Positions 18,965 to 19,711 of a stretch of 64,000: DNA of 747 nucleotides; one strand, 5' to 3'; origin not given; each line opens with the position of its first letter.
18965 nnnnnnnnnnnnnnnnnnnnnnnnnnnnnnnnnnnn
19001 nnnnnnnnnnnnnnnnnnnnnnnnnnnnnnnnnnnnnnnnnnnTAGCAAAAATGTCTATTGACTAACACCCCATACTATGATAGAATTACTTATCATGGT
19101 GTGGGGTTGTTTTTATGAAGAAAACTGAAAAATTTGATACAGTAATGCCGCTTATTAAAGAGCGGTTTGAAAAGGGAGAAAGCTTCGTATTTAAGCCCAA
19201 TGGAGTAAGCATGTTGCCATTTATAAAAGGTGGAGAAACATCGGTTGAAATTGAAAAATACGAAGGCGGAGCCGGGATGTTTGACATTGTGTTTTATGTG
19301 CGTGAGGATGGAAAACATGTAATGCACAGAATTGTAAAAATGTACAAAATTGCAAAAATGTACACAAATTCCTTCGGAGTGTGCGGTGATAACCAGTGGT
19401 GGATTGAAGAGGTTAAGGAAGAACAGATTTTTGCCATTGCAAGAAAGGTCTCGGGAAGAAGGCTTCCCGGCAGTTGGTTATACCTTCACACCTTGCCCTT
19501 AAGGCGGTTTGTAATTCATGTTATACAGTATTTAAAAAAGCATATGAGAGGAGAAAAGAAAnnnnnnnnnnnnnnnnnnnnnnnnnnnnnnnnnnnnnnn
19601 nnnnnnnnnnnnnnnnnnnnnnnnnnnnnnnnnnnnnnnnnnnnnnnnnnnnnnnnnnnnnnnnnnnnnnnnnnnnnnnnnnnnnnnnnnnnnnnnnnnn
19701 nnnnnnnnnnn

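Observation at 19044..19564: Standalone S24-type peptidase gene wedged between araC and GH43, with its Shine-Dalgarno inside the araC terminator hairpin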

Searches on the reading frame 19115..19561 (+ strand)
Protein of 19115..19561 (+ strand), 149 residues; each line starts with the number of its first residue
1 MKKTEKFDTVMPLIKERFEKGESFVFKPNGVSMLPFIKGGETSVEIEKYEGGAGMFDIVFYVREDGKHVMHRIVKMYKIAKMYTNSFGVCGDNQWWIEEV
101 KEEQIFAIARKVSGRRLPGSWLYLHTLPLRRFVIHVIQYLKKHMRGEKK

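Call 3: search_protein_families(library=pfam, proteins=[window:19115-19561:+], max_evalue=1)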
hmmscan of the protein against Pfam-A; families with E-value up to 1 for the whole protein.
window:19115-19561:+ (149 aa): 0 families

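Call 4: search_protein_families(library=ncbifam, proteins=[window:19115-19561:+], max_evalue=1)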
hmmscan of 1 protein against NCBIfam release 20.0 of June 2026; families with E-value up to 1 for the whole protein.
window:19115-19561:+ (149 aa): 2 families
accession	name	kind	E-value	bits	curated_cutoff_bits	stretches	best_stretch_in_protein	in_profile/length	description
TIGR02228.1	sigpep_I_arch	equivalog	0.049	13.5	51.85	1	30-80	38-89/158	signal peptidase I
NF046067.1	SigPepSipWBacil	equivalog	0.066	12.8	190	1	32-81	47-97/189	signal peptidase I SipW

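Call 5: find_homologous_proteins(query=window:19115-19561:+, max_evalue=0.001)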
Query window:19115-19561:+ (149 aa): 52 proteins with E <= 0.001 among 57 candidates.
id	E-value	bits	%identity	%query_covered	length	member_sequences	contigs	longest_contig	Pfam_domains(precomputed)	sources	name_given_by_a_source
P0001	5.8e-93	327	97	100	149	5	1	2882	-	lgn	-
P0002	2.0e-59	218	66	100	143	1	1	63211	-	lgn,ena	-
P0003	4.5e-59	217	65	99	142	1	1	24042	-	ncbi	-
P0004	1.1e-58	215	63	99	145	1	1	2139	-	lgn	-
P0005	5.2e-58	213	64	100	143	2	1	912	-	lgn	-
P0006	1.2e-57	212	64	100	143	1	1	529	-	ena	-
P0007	2.6e-57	211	63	100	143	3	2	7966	-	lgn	-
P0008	6.2e-57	210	64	100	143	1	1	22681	-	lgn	-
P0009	6.5e-57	210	66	100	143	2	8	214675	-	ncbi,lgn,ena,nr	ncbi:MAG: S24/S26 family peptidase [Clostridia bacterium]|nr:S24/S26 family peptidase [Clostridia ba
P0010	1.1e-56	209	66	100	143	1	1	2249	-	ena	-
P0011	1.1e-56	209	64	100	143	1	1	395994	-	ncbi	-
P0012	1.1e-56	209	64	100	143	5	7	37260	-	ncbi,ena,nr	ncbi:MAG: S24/S26 family peptidase [Clostridia bacterium]|nr:S24/S26 family peptidase [Clostridia ba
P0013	2.6e-56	208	65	99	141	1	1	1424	-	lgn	-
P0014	3.7e-56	207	63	100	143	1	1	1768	-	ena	-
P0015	6.6e-56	206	62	100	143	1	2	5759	-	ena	-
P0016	2.9e-55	204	62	100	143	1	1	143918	-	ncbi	-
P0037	8.1e-46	174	57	100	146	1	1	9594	-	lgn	-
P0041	1.2e-41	160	53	100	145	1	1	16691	-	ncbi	-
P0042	7.0e-28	115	44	91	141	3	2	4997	-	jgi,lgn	jgi:hypothetical protein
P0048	2.1e-11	62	34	67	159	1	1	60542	-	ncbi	-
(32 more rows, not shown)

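Call 6: search_solved_structures(query=window:19115-19561:+, max_evalue=10, show_alignments=3)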
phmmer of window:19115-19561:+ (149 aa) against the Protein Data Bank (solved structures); distinct sequences matched with E-value up to 10: 3.
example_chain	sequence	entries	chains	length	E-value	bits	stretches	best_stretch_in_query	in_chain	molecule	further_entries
6htj_A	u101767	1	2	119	0.19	14.8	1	38-87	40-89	Nucleic-acid-binding protein containing a Zn-ribbon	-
6ghu_B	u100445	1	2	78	2.2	11.4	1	37-74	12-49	Type II secretion system protein L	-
5n7l_A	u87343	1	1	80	2.3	11.3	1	36-74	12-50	Type II secretion system protein L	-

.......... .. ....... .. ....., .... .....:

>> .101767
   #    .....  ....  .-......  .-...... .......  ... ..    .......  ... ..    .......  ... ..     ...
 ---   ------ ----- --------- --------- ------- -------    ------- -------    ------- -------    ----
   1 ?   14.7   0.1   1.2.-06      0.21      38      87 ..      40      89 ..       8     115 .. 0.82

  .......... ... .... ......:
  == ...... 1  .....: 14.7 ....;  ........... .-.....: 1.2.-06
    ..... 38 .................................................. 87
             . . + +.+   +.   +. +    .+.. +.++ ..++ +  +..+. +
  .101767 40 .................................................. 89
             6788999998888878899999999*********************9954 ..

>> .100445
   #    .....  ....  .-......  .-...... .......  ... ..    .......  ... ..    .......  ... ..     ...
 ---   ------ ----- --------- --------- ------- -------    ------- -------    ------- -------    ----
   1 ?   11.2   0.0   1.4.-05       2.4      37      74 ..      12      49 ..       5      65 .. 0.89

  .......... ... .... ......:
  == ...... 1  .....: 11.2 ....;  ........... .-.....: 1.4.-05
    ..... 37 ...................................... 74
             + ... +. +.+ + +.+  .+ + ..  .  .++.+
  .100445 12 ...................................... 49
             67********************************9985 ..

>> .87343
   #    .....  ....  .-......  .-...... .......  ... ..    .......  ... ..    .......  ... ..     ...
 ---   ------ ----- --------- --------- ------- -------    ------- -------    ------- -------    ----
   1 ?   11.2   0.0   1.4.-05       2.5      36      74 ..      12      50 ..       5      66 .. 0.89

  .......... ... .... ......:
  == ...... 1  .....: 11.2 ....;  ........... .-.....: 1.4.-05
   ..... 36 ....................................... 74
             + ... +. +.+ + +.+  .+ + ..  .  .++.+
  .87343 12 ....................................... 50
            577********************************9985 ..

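Call 8: find_encoding_contigs(protein=P0009, flank=8000, max_places=4)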
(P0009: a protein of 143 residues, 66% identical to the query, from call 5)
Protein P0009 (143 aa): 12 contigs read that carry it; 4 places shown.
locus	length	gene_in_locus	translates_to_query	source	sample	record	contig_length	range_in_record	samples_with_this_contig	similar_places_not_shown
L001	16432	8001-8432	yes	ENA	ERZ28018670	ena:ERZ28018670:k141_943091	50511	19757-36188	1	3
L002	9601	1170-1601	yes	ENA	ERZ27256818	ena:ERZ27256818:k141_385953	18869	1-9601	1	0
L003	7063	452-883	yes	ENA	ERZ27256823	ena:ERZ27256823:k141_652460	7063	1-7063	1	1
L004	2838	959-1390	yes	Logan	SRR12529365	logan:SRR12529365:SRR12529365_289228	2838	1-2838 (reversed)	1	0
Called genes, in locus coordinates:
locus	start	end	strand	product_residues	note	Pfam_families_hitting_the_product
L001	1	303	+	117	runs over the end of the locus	PF03862:SpoVAC_SpoVAEB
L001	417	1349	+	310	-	PF00056:Ldh_1_N, PF02866:Ldh_1_C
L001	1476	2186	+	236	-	PF02517:Rce1-like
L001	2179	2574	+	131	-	PF05164:ZapA, PF28533:DUF8429 (weak)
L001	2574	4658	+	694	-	PF01136:Peptidase_U32, PF12392:DUF3656, PF01136:Peptidase_U32 (weak)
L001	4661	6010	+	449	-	PF02878:PGM_PMM_I, PF02879:PGM_PMM_II, PF02880:PGM_PMM_III, PF00408:PGM_PMM_IV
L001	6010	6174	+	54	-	-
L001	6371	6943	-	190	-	PF14278:TetR_C_8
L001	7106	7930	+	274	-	PF02645:DegV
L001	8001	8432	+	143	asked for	-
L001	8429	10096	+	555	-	PF04616:Glyco_hydro_43, PF05270:AbfB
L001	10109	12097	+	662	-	PF13385:Laminin_G_3, PF20578:aBig_2, PF13385:Laminin_G_3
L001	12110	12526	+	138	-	-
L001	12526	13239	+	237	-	PF02146:SIR2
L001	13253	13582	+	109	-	PF19524:DUF6054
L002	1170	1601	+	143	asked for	-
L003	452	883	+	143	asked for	-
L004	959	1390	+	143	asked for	-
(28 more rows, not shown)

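Call 9: find_encoding_contigs(protein=P0011, flank=8000, max_places=2)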
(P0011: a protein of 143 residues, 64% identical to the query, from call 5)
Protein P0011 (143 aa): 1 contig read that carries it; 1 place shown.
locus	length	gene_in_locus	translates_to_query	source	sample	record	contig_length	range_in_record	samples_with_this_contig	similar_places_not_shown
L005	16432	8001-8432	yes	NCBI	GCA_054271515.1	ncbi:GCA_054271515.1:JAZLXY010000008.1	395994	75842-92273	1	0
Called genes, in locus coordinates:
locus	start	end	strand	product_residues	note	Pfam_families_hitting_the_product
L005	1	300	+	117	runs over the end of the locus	PF03862:SpoVAC_SpoVAEB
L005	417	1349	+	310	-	PF00056:Ldh_1_N, PF02866:Ldh_1_C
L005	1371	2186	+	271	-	PF02517:Rce1-like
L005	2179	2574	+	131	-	PF05164:ZapA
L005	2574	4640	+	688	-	PF01136:Peptidase_U32, PF12392:DUF3656, PF01136:Peptidase_U32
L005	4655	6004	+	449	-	PF02878:PGM_PMM_I, PF02879:PGM_PMM_II, PF02880:PGM_PMM_III, PF00408:PGM_PMM_IV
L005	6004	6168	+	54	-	-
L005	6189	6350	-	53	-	-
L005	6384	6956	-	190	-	PF14278:TetR_C_8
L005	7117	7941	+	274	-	PF02645:DegV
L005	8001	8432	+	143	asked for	-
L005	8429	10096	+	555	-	PF04616:Glyco_hydro_43, PF05270:AbfB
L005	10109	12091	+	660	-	PF13385:Laminin_G_3, PF22925:TS_C (faint), PF20578:aBig_2, PF13385:Laminin_G_3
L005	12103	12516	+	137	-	-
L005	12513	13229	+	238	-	PF02146:SIR2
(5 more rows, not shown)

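Call 10: find_encoding_contigs(protein=P0048, flank=8000, max_places=2)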
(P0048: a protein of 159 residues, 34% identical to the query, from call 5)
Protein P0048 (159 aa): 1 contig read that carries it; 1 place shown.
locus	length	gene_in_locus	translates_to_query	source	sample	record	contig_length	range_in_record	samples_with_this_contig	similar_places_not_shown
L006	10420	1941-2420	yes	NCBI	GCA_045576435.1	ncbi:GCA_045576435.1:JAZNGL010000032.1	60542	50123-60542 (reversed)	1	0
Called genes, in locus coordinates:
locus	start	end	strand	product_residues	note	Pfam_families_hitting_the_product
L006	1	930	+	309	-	?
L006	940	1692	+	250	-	PF27840:ScmC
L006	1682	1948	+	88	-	PF05402:PqqD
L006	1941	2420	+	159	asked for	-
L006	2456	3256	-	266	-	PF01784:DUF34_NIF3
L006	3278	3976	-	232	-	PF12847:Methyltransf_18, PF04816:TrmK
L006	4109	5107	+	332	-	PF01966:HD, PF13286:HD_assoc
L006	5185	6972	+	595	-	PF01807:Zn_ribbon_DnaG, PF08275:DNAG_N, PF01751:Toprim, PF13155:Toprim_2, PF13362:Toprim_3, PF13662:Toprim_4, PF10410:DnaB_bind, PF00772:DnaB (weak)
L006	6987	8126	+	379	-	PF03979:Sigma70_r1_1, PF00140:Sigma70_r1_2, PF04542:Sigma70_r2, PF04539:Sigma70_r3, PF04545:Sigma70_r4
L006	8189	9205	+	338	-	PF00106:adh_short, PF01073:3Beta_HSD, PF01370:Epimerase, PF02719:Polysacc_synt_2, PF04321:RmlD_sub_bind, PF05368:NmrA (faint), PF13460:NAD_binding_10 (weak), PF16363:GDP_Man_Dehyd, +2 more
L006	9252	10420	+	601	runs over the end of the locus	PF00009:GTP_EFTU, PF22042:EF-G_D2 (weak), PF03144:GTP_EFTU_D2, PF00679:EFG_C, PF06421:LepA_C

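Call 19: search_protein_families(library=pfam, proteins=[L006:1-930:+, L006:940-1689:+, L006:1682-1945:+, L006:1941-2417:+], max_evalue=0.1)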
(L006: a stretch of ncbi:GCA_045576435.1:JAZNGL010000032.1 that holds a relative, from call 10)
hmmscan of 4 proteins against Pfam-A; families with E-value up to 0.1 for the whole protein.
L006:1-930:+ (309 aa): 2 families
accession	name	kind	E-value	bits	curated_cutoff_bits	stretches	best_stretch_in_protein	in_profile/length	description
PF00395.25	SLH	-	1.1e-28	99.3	20.8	3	149-191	2-44/44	S-layer homology domain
PF25291.1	CGLA_C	-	0.013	16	27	0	176-225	25-75/79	Lambda-carrageenase C-terminal domain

L006:940-1689:+ (250 aa): 0 families

L006:1682-1945:+ (88 aa): 1 family
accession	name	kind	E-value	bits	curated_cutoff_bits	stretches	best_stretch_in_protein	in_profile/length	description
PF05402.18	PqqD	-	5e-18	65.6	23.4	1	17-86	3-67/67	Coenzyme PQQ synthesis protein D (PqqD)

L006:1941-2417:+ (159 aa): 0 families

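Call 24: find_related_loci(query=A2, collection=genome_contigs, flank=6000)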
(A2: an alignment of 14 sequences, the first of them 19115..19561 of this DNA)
Query A2 (149 aa) in genome_contigs; peptide patterns used: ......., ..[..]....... (x = any residue, [..] = any of these).
115 stretches matched a pattern; 73 encode a relative of the query (tblastn E <= 1e-3); 73 distinct loci.
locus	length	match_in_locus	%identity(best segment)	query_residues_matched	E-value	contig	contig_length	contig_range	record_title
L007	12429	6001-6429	64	1-149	3e-62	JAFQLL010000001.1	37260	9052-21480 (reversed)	MAG: Clostridia bacterium isolate RGIG1927 Goat_Cecum.Co__c4585, whole genome shotgun sequence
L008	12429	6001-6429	66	1-149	3e-61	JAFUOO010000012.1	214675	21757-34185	MAG: Clostridia bacterium isolate RGIG4683 Roe_deer_Rectum-5__c2211, whole genome shotgun sequence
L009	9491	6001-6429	60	1-149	1e-56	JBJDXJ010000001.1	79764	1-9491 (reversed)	MAG: Clostridia bacterium isolate LOHA14_bin.007 NODE_102_length_79764_cov_8.360725, whole genome shotgun sequence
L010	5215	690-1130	58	1-149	2e-53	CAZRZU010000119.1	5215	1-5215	MAG TPA_asm: uncultured Oscillospiraceae bacterium isolate SRP315200_co1_541 genome assembly, contig: NODE_40001_length_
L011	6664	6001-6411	55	1-143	1e-48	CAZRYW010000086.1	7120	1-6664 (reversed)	MAG TPA_asm: uncultured Oscillospiraceae bacterium isolate SRP225648_co1_913 genome assembly, contig: NODE_26978_length_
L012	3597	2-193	61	86-149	3e-24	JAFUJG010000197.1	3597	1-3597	MAG: Clostridia bacterium isolate RGIG4545 Roe_deer_Rectum-2__c377494, whole genome shotgun sequence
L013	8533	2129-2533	37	10-140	3e-22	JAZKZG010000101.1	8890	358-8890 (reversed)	MAG: Eubacteriales bacterium isolate T1900045091_TC20190085.MAGScoT_cleanbin_000017 SGB_4703_k141_1180600, whole genome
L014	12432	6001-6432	35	2-144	2e-19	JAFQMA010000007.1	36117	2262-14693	MAG: Clostridia bacterium isolate RGIG1942 Goat_Cecum.Co__c347483, whole genome shotgun sequence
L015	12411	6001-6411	35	2-134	4e-20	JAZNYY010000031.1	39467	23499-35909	MAG: Candidatus Fimenecus sp. isolate T1900044773_TS20190239.MAGScoT_cleanbin_000020 SGB_2459_k141_425970, whole genome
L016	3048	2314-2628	37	3-112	3e-18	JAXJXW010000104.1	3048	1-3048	MAG: Clostridia bacterium isolate DOME_MAG_7345 7345_C0434_k141_272928, whole genome shotgun sequence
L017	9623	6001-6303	34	3-109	2e-17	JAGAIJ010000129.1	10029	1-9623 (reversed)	MAG: Clostridia bacterium isolate RGIG8470 Water_deer_Cecum-1__c340814, whole genome shotgun sequence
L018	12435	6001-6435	32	2-142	4e-17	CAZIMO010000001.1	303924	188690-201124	MAG TPA_asm: uncultured Eubacteriales bacterium isolate SRP199465_co2_386 genome assembly, contig: NODE_10_length_303924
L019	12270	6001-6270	42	18-112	6e-17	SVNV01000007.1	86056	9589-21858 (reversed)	MAG: Ruminococcus sp. isolate SIG548 NODE_6686_length_86056_cov_2.695353, whole genome shotgun sequence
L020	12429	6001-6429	35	7-145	5e-17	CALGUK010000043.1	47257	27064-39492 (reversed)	MAG TPA_asm: uncultured Clostridia bacterium isolate SRR6425810_bin.30_CONCOCT_v1.1_MAG genome assembly, contig: ERZ1767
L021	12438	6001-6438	31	2-142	9e-17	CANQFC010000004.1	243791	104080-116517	MAG: uncultured Clostridia bacterium isolate Lapin-002__bin29 genome assembly, contig: Lapin-002__NODE_25_length_243791_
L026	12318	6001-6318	38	2-113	4e-16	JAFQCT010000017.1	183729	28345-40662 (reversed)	MAG: Clostridia bacterium isolate RGIG1701 Goat_Cecum-2__c707422, whole genome shotgun sequence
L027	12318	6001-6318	37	2-113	4e-16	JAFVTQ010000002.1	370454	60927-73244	MAG: Clostridia bacterium isolate RGIG5384 Sheep_Colon-3__c791, whole genome shotgun sequence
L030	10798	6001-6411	32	2-134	2e-15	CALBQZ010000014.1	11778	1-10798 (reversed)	MAG TPA_asm: uncultured Clostridia bacterium isolate SRR6425795_bin.12_CONCOCT_v1.1_MAG genome assembly, contig: ERZ1767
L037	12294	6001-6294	37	10-113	3e-14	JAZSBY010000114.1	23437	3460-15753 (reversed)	MAG: Candidatus Fimenecus sp. isolate T1900044923_TS20190389.MAGScoT_cleanbin_000030 SGB_3363_k141_2327785, whole genome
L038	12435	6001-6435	30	2-142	4e-14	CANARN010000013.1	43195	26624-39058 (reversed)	MAG TPA_asm: uncultured Clostridia bacterium isolate SRR16350225_bin.21_metawrap_v1.3_MAG genome assembly, contig: NODE.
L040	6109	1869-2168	36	2-107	6e-14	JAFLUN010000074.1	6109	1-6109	MAG: Oscillospiraceae bacterium isolate HAN080 Seq74, whole genome shotgun sequence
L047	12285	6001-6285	37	12-112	2e-13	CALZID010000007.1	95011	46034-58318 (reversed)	MAG: uncultured Clostridia bacterium isolate SRR3178347_bin.6_metaWRAP_v1.3_MAG genome assembly, contig: ERZ8974935.50,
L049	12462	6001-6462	31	1-149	4e-13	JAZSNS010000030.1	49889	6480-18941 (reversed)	MAG: Eubacteriales bacterium isolate T1900044550_TS20190016.MAGScoT_cleanbin_000028 SGB_216_k141_1465750, whole genome s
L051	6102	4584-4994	30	2-134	7e-13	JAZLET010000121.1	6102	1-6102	MAG: Candidatus Fimenecus sp. isolate T1900045011_TC20190004.MAGScoT_cleanbin_000011 SGB_4381_k141_1457508, whole genome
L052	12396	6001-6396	32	7-133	9e-13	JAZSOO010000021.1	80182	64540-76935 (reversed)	MAG: Eubacteriales bacterium isolate T1900044549_TS20190015.MAGScoT_cleanbin_000010 SGB_184_k141_1131222, whole genome s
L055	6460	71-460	33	10-145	2e-12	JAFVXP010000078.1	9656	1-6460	MAG: Clostridia bacterium isolate RGIG5487 Sheep_Colon.Co__c1744283, whole genome shotgun sequence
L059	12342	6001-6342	32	1-117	2e-11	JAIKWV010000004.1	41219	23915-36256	MAG: Clostridiales bacterium isolate RUI438 k141_9994168_flag=1_multi=30.9854_len=41219, whole genome shotgun sequence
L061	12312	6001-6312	34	1-108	6e-11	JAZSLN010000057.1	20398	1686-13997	MAG: Eubacteriales bacterium isolate T1900044557_TS20190023.MAGScoT_cleanbin_000109 SGB_321_k141_2926451, whole genome s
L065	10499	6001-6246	38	10-99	1e-9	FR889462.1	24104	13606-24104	Firmicutes bacterium CAG:449 genomic scaffold, scf244, whole genome shotgun sequence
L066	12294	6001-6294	33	6-109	2e-9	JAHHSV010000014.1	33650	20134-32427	MAG: Anaeroplasmataceae bacterium isolate MAG065 MAG065_14, whole genome shotgun sequence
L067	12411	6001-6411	30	2-134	2e-9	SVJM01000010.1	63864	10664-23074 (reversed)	MAG: Oscillospiraceae bacterium isolate SIG435 NODE_11014_length_63864_cov_3.625916, whole genome shotgun sequence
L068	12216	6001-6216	37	4-76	3e-9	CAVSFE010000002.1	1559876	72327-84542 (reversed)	MAG: uncultured Chloroflexia bacterium isolate MFD04408.bin.1.182 genome assembly, contig: contig_25101, whole genome sh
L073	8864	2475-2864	30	9-134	3e-8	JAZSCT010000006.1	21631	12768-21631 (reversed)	MAG: Clostridia bacterium isolate T1900044604_TS20190070.MAGScoT_cleanbin_000002 SGB_716_k141_2233175, whole genome shot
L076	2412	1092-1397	33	8-116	4e-8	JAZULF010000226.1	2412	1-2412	MAG: Oscillospiraceae bacterium isolate T1900045247_TH20190017.MAGScoT_cleanbin_000072 SGB_5667_k141_1248086, whole geno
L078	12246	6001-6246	28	8-102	2e-7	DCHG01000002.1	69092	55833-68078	MAG TPA_asm: Clostridiales bacterium UBA1758 UBA1758_contig_46513, whole genome shotgun sequence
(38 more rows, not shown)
